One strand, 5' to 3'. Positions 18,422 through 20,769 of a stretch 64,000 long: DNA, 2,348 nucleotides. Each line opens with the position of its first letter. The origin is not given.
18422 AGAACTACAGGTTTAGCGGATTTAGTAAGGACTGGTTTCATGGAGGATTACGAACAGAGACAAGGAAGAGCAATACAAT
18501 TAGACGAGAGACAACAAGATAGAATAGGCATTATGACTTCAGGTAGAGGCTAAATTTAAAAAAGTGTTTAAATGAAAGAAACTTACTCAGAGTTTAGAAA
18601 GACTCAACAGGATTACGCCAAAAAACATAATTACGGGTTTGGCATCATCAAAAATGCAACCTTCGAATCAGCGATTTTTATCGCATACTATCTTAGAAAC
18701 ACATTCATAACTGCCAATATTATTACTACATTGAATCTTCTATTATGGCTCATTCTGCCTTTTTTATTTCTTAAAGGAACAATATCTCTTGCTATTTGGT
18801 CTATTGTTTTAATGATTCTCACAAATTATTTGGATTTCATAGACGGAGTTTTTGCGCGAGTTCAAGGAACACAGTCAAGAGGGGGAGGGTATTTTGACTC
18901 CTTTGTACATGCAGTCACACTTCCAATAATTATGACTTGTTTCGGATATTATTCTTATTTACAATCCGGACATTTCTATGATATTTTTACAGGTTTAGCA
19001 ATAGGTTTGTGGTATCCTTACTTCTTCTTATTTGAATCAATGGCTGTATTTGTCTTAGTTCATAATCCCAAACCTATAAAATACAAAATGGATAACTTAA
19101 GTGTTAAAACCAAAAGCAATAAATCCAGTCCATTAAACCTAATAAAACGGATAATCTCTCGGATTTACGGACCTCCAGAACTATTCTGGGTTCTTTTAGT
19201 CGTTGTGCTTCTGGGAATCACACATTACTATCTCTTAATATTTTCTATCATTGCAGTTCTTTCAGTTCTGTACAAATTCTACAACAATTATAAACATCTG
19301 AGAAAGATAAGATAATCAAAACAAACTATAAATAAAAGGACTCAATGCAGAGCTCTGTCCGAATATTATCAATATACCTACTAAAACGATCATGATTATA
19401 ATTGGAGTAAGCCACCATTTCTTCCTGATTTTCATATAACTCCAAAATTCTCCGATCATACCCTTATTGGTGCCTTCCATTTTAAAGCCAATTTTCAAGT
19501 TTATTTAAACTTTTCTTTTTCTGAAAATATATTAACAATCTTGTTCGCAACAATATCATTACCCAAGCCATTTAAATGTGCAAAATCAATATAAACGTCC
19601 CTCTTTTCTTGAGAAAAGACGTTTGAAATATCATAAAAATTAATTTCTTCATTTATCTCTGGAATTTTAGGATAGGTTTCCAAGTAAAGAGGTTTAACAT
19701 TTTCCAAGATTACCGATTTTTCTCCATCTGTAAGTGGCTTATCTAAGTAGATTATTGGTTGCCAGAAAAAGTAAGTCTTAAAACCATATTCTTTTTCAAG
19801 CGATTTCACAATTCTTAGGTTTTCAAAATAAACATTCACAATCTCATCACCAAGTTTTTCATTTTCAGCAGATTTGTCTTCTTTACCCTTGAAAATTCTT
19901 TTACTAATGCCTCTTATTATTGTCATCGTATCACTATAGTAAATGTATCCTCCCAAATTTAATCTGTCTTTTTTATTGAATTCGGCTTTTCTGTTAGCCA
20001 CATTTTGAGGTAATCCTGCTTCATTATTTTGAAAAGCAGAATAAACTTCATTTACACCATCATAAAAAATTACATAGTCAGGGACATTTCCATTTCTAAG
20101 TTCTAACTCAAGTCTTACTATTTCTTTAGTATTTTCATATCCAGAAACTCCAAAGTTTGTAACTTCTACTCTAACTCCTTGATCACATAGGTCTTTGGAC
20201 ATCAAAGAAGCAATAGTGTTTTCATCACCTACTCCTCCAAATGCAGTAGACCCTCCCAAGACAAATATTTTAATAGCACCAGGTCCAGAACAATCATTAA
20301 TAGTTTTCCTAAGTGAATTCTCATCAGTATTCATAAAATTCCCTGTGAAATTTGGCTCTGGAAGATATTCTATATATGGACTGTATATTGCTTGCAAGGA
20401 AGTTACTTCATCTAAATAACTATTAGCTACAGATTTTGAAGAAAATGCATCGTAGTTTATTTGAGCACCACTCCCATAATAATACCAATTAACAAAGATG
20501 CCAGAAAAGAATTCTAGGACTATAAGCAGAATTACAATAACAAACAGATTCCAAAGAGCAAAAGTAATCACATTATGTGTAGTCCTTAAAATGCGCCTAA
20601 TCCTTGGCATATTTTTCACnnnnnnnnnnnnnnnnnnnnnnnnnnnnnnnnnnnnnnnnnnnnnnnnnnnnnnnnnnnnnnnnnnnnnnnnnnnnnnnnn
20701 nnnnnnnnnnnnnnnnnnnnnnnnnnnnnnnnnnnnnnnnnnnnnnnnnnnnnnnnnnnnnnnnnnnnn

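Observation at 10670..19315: Ten-gene operon with kinase/nucleotidyltransferase activation, a cobalamin-type radical SAM enzyme and a CDP-alcohol phosphotransferase: candidate uncharacterised phospho-alcohol transfer pathway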

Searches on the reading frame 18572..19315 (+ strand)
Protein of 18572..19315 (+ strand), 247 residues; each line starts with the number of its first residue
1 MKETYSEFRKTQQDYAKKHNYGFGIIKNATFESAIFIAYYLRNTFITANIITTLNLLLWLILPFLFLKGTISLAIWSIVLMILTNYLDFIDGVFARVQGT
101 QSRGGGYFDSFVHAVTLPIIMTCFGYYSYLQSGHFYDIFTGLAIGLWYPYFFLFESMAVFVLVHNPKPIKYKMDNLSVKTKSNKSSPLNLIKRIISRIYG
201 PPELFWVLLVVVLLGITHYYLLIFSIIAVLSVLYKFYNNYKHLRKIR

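Call 4: search_protein_families(library=pfam, proteins=[window:18572-19315:+], max_evalue=0.01)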
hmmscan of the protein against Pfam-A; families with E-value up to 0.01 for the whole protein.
window:18572-19315:+ (247 aa): 1 family
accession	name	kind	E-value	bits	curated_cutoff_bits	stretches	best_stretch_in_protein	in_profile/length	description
PF01066.26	CDP-OH_P_transf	-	3.8e-09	37.6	22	1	46-170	2-114/152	CDP-alcohol phosphatidyltransferase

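Call 5: search_protein_families(library=ncbifam, proteins=[window:18572-19315:+], max_evalue=0.01)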
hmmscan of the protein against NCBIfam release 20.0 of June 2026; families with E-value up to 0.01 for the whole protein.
window:18572-19315:+ (247 aa): 7 families
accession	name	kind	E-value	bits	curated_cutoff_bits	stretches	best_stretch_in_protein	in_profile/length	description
NF040950.1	archin_ph_syn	equivalog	2.4e-11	43.8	180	1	35-124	13-100/191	archaetidylinositol phosphate synthase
NF045883.1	PIPSynth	equivalog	0.00023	20.9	170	1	38-134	15-109/197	phosphatidylinositol phosphate synthase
TIGR00473.1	pssA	equivalog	0.00033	20.8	107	1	65-119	14-65/153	CDP-diacylglycerol--serine O-phosphatidyltransferase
NF041135.1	IPPtranDIPPsyn_Thcocales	equivalog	0.00041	19.5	580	1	38-123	243-323/419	bifunctional L-myo-inositol-1-phosphate cytidylyltransferase/CDP-L-myo-inositol myo-inositolphosphotransferase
TIGR00560.1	pgsA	equivalog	0.00044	20.8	109.1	1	46-131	2-90/183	CDP-diacylglycerol--glycerol-3-phosphate 3-phosphatidyltransferase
NF053678.1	ClpnSynClsA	equivalog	0.00045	20.4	240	1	48-113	6-69/180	cardiolipin synthase ClsA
NF052561.1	PIPSynBT1523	equivalog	0.00077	19.2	350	1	44-143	23-129/232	hypothetical protein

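Call 31: find_homologous_proteins(query=window:18572-19315:+)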
Query window:18572-19315:+ (247 aa): 3 proteins with E <= 0.001 among 876 candidates.
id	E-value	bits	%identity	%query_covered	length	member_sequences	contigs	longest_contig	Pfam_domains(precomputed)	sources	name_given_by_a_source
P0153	3.1e-158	543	100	100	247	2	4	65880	PF01066.27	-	-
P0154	1.4e-104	368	65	99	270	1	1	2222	PF01066.27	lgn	-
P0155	1.1e-91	325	60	99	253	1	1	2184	PF01066.27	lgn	-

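Call 44: search_protein_representatives(protein=window:18572-19315:+)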
Query: 247 residues. Proteins with E-value up to 0.001 (for the whole library): 244; up to 1e-10: 2; up to 1e-30: 1. The best 150 are listed.
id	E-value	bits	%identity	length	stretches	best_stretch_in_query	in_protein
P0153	9.8e-159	543.2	100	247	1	1-247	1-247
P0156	1.0e-11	61.8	33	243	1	33-236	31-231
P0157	1.5e-10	57.9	30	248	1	16-232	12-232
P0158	2.1e-09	54.2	25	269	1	21-237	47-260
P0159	2.4e-09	54.0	28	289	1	34-245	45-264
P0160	3.2e-09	53.6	31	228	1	41-246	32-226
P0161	5.4e-09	52.9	26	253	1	37-241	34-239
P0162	6.1e-09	52.7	29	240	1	17-246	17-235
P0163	6.2e-09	52.7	29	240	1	3-243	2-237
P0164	9.2e-09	52.1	25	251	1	34-234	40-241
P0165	1.5e-08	51.4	30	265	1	34-226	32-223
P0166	1.9e-08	51.1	29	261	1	28-230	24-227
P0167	2.8e-08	50.5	23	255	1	39-239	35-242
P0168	2.9e-08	50.5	26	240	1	25-240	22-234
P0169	3.2e-08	50.3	27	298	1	35-229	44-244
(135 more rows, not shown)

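Call 47: list_cluster_members(proteins=[P0156, P0157, P0158, P0159, P0160, P0161, P0162, P0163, P0164, P0165])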
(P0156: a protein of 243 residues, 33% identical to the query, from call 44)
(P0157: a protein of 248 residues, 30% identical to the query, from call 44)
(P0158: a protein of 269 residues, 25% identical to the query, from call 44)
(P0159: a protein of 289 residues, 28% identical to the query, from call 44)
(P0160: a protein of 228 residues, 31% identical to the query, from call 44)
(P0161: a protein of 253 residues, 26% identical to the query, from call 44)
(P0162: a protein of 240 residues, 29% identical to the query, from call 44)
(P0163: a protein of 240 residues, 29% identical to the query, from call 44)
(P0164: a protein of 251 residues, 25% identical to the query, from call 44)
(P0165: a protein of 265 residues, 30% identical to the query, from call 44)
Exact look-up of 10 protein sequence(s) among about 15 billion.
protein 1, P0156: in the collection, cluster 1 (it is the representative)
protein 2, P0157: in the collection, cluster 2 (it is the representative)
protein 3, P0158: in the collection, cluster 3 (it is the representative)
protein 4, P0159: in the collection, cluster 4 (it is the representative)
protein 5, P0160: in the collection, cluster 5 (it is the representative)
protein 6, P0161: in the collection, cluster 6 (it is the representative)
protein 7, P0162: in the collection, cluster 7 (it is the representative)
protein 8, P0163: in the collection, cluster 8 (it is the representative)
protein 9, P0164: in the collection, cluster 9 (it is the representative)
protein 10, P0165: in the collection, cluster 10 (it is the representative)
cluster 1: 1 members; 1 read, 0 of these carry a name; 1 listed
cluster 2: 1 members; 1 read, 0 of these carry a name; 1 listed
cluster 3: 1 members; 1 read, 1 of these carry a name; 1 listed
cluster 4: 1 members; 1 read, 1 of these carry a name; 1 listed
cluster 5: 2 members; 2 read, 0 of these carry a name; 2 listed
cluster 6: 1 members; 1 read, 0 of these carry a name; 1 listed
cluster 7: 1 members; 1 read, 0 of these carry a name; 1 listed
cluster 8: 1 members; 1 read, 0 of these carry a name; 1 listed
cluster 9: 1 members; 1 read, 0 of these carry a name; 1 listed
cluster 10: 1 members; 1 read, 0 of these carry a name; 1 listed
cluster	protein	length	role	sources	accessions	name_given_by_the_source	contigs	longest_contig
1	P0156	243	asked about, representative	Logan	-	-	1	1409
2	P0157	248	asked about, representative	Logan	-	-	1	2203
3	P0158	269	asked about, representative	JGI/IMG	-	hypothetical protein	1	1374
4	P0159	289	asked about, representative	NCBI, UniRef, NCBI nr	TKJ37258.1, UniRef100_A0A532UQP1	hypothetical protein CEE37_14185 [candidate division LCP-89 bacterium B3_LCP] | CDP-alcohol phosphatidyltransferase n=1 Tax=candidate division LCP-89 bacterium B3_LCP ... | MAG: hypothetical protein CEE37_14185 [candidate division LCP-89 bacterium B3_LCP]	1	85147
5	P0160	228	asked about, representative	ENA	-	-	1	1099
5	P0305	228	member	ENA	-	-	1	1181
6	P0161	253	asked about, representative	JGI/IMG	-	-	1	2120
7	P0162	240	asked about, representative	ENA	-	-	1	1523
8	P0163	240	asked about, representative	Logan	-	-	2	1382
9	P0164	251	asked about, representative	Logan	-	-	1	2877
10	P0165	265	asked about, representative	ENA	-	-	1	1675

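Call 48: search_protein_families(library=ncbifam, proteins=[P0156, P0157, P0158, P0159, P0160, P0161, P0162, P0163, P0164, P0165], max_evalue=0.001)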
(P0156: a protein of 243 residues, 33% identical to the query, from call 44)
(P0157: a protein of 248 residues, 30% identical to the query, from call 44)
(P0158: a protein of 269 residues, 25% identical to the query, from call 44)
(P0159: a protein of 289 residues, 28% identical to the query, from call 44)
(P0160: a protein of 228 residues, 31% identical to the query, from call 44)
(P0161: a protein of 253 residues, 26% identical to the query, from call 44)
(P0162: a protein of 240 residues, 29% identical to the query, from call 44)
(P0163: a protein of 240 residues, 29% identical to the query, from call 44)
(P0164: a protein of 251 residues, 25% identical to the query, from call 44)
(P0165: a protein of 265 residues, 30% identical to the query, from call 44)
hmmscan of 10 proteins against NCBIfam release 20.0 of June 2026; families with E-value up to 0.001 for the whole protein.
P0156 (243 aa): 5 families
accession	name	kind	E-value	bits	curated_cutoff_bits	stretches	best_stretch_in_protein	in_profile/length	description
NF040950.1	archin_ph_syn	equivalog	1.4e-16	60.9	180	1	34-141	14-121/191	archaetidylinositol phosphate synthase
NF045883.1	PIPSynth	equivalog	2.9e-11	43.4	170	1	35-152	14-129/197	phosphatidylinositol phosphate synthase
NF041135.1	IPPtranDIPPsyn_Thcocales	equivalog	1.8e-10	40.4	580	1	22-166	229-365/419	bifunctional L-myo-inositol-1-phosphate cytidylyltransferase/CDP-L-myo-inositol myo-inositolphosphotransferase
NF052561.1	PIPSynBT1523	equivalog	6.2e-06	26.1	350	1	36-144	17-130/232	hypothetical protein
TIGR00473.1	pssA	equivalog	0.0003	20.9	107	1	51-112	2-60/153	CDP-diacylglycerol--serine O-phosphatidyltransferase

P0157 (248 aa): 5 families
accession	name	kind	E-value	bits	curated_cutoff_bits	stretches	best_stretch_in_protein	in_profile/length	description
NF040950.1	archin_ph_syn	equivalog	6.9e-14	52.1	180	1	23-135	5-117/191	archaetidylinositol phosphate synthase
NF041135.1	IPPtranDIPPsyn_Thcocales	equivalog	8.8e-12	44.7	580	1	21-142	229-344/419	bifunctional L-myo-inositol-1-phosphate cytidylyltransferase/CDP-L-myo-inositol myo-inositolphosphotransferase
NF045883.1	PIPSynth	equivalog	3e-07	30.3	170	1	28-139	9-119/197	phosphatidylinositol phosphate synthase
TIGR00473.1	pssA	equivalog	4.6e-06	26.8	107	1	60-139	9-95/153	CDP-diacylglycerol--serine O-phosphatidyltransferase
TIGR00560.1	pgsA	equivalog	4.2e-05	24.1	109.1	1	43-136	3-99/183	CDP-diacylglycerol--glycerol-3-phosphate 3-phosphatidyltransferase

P0158 (269 aa): 4 families
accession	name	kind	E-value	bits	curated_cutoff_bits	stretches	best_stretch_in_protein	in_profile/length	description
NF040950.1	archin_ph_syn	equivalog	5.7e-12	45.9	180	1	49-165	5-118/191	archaetidylinositol phosphate synthase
NF041135.1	IPPtranDIPPsyn_Thcocales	equivalog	2.2e-10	40.1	580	1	32-166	215-345/419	bifunctional L-myo-inositol-1-phosphate cytidylyltransferase/CDP-L-myo-inositol myo-inositolphosphotransferase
NF045883.1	PIPSynth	equivalog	1.3e-06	28.3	170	1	48-167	3-121/197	phosphatidylinositol phosphate synthase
TIGR00473.1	pssA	equivalog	3.2e-05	24.1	107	1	96-171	20-97/153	CDP-diacylglycerol--serine O-phosphatidyltransferase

P0159 (289 aa): 4 families
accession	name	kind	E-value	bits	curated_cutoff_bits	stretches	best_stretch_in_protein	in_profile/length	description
NF041135.1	IPPtranDIPPsyn_Thcocales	equivalog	4.2e-09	35.9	580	1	39-161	233-350/419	bifunctional L-myo-inositol-1-phosphate cytidylyltransferase/CDP-L-myo-inositol myo-inositolphosphotransferase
NF040950.1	archin_ph_syn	equivalog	9.6e-09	35.4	180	1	49-123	16-87/191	archaetidylinositol phosphate synthase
NF045883.1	PIPSynth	equivalog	3.8e-06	26.7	170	1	56-150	21-114/197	phosphatidylinositol phosphate synthase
NF052561.1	PIPSynBT1523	equivalog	0.00052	19.8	350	1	52-123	20-97/232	hypothetical protein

P0160 (228 aa): 3 families
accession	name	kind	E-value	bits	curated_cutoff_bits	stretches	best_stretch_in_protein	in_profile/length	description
NF040950.1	archin_ph_syn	equivalog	1.9e-13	50.7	180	1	22-134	10-119/191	archaetidylinositol phosphate synthase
NF045883.1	PIPSynth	equivalog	9.2e-11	41.8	170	1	20-129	7-118/197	phosphatidylinositol phosphate synthase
NF041135.1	IPPtranDIPPsyn_Thcocales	equivalog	1.4e-06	27.6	580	1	35-115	248-327/419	bifunctional L-myo-inositol-1-phosphate cytidylyltransferase/CDP-L-myo-inositol myo-inositolphosphotransferase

P0161 (253 aa): 4 families
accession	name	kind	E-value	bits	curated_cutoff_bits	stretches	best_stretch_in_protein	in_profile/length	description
NF040950.1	archin_ph_syn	equivalog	1.8e-12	47.5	180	1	33-143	14-123/191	archaetidylinositol phosphate synthase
NF041135.1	IPPtranDIPPsyn_Thcocales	equivalog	4.4e-11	42.4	580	1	11-150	218-351/419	bifunctional L-myo-inositol-1-phosphate cytidylyltransferase/CDP-L-myo-inositol myo-inositolphosphotransferase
NF045883.1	PIPSynth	equivalog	5.6e-06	26.2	170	1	34-138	14-116/197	phosphatidylinositol phosphate synthase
NF053678.1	ClpnSynClsA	equivalog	0.00021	21.5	240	1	55-114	14-73/180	cardiolipin synthase ClsA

P0162 (240 aa): 4 families
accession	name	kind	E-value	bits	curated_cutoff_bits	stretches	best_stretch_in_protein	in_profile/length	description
NF040950.1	archin_ph_syn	equivalog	8.5e-11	42.1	180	1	26-140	6-120/191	archaetidylinositol phosphate synthase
NF041135.1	IPPtranDIPPsyn_Thcocales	equivalog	9.1e-10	38.1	580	1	22-201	228-401/419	bifunctional L-myo-inositol-1-phosphate cytidylyltransferase/CDP-L-myo-inositol myo-inositolphosphotransferase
TIGR00560.1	pgsA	equivalog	0.00045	20.8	109.1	1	45-130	3-92/183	CDP-diacylglycerol--glycerol-3-phosphate 3-phosphatidyltransferase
NF045883.1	PIPSynth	equivalog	0.0006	19.5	170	1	28-108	7-85/197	phosphatidylinositol phosphate synthase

P0163 (240 aa): 3 families
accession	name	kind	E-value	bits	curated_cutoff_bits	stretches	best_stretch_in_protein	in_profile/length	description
NF040950.1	archin_ph_syn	equivalog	1.7e-13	50.8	180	1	24-150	4-126/191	archaetidylinositol phosphate synthase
NF041135.1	IPPtranDIPPsyn_Thcocales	equivalog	8.3e-13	48.1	580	1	15-213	221-403/419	bifunctional L-myo-inositol-1-phosphate cytidylyltransferase/CDP-L-myo-inositol myo-inositolphosphotransferase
NF045883.1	PIPSynth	equivalog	7.3e-05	22.5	170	1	36-120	14-96/197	phosphatidylinositol phosphate synthase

P0164 (251 aa): 3 families
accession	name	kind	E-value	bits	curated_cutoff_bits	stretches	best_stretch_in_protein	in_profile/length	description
NF040950.1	archin_ph_syn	equivalog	2.1e-12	47.3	180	1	38-147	10-117/191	archaetidylinositol phosphate synthase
NF045883.1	PIPSynth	equivalog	2.5e-08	33.8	170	1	36-144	7-113/197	phosphatidylinositol phosphate synthase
NF041135.1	IPPtranDIPPsyn_Thcocales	equivalog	5.6e-08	32.2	580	1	35-186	234-378/419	bifunctional L-myo-inositol-1-phosphate cytidylyltransferase/CDP-L-myo-inositol myo-inositolphosphotransferase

P0165 (265 aa): 5 families
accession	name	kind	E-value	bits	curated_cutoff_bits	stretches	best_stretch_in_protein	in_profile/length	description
NF040950.1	archin_ph_syn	equivalog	1.8e-12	47.5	180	1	34-147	14-125/191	archaetidylinositol phosphate synthase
NF045883.1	PIPSynth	equivalog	1.8e-07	31.1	170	1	35-121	14-97/197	phosphatidylinositol phosphate synthase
NF041135.1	IPPtranDIPPsyn_Thcocales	equivalog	3.6e-07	29.5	580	1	28-125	235-327/419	bifunctional L-myo-inositol-1-phosphate cytidylyltransferase/CDP-L-myo-inositol myo-inositolphosphotransferase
NF052561.1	PIPSynBT1523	equivalog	9.2e-06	25.5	350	1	35-140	16-127/232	hypothetical protein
TIGR00473.1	pssA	equivalog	0.00078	19.6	107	1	50-121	1-64/153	CDP-diacylglycerol--serine O-phosphatidyltransferase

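Call 49: find_encoding_contigs(protein=P0154, flank=5000, max_places=2)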
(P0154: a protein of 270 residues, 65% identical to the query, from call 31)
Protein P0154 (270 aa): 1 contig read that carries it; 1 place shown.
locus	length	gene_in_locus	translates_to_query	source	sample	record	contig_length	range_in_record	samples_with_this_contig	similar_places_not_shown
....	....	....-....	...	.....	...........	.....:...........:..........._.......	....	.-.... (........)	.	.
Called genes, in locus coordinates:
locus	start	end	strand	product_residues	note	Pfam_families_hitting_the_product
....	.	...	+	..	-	?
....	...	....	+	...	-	-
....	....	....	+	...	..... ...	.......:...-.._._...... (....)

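Call 50: find_encoding_contigs(protein=P0155, flank=5000, max_places=2)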
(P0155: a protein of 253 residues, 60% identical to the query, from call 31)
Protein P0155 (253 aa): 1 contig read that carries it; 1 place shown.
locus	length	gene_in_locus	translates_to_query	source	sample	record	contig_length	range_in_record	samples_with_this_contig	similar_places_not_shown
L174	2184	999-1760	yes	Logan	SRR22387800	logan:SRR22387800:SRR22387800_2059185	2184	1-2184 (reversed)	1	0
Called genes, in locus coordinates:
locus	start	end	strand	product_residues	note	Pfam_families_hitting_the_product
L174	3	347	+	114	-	?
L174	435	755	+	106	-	-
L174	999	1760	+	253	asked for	PF01066:CDP-OH_P_transf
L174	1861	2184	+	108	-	?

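Call 62: find_encoding_contigs(protein=P0153, flank=10000, max_places=4)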
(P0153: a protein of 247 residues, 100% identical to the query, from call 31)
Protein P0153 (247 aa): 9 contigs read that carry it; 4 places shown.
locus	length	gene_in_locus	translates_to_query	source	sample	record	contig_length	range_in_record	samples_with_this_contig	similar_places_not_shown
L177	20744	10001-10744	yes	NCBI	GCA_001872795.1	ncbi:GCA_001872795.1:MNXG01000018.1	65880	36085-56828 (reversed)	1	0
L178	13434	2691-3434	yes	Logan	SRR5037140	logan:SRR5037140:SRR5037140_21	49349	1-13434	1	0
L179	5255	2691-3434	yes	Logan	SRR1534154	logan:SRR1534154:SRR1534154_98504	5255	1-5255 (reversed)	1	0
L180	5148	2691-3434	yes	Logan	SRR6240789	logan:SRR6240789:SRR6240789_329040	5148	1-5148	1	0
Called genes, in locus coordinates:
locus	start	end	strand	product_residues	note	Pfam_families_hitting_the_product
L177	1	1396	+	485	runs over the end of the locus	-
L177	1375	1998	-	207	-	PF00300:His_Phos_1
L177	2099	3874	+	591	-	PF12804:NTP_transf_3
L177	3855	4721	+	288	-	PF01073:3Beta_HSD, PF01370:Epimerase, PF04321:RmlD_sub_bind, PF16363:GDP_Man_Dehyd, PF02719:Polysacc_synt_2, PF07993:NAD_binding_4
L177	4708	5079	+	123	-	PF07883:Cupin_2 (weak)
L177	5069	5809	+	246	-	PF00106:adh_short, PF08659:KR, PF23441:SDR (weak), PF13561:adh_short_C2, PF08643:DUF1776 (weak)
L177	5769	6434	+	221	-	PF01591:6PF2K, PF08433:KTI12, PF13207:AAA_17, PF13238:AAA_18, PF13671:AAA_33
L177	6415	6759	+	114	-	PF02311:AraC_binding (weak), PF07883:Cupin_2 (weak)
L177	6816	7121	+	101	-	-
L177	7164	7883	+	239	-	PF12804:NTP_transf_3, PF20202:DUF6564 (weak)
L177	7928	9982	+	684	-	PF02310:B12-binding, PF04055:Radical_SAM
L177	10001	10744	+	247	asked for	PF01066:CDP-OH_P_transf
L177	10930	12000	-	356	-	-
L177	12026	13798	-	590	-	PF02543:Carbam_trans_N, PF00814:TsaD (faint), PF16861:Carbam_trans_C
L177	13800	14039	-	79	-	-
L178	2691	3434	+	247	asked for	PF01066:CDP-OH_P_transf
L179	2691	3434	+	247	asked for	PF01066:CDP-OH_P_transf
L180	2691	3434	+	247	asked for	PF01066:CDP-OH_P_transf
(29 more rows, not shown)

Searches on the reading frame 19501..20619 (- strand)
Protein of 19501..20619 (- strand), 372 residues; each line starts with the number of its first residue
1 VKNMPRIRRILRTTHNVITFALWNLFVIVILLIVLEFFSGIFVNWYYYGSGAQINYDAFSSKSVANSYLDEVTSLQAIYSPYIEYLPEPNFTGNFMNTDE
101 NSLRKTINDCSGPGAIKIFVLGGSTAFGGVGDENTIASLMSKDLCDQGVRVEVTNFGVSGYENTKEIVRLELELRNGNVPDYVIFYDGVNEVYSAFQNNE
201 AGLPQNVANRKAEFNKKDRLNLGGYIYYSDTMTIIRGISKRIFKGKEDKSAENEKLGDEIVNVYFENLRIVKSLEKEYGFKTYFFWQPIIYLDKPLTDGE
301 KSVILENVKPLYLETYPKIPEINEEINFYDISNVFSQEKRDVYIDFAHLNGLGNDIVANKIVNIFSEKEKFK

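Call 9: search_protein_families(library=pfam, proteins=[window:19501-20619:-], max_evalue=0.001)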
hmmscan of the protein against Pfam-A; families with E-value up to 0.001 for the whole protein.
window:19501-20619:- (372 aa): 0 families

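Call 41: search_protein_families(library=pfam, proteins=[window:19501-20619:-], max_evalue=0.1)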
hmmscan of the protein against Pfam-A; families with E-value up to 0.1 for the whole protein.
window:19501-20619:- (372 aa): 1 family
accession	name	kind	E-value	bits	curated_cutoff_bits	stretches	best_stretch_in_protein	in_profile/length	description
PF13472.12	Lipase_GDSL_2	-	0.0013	19.7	32.9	1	120-200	1-83/178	GDSL-like Lipase/Acylhydrolase family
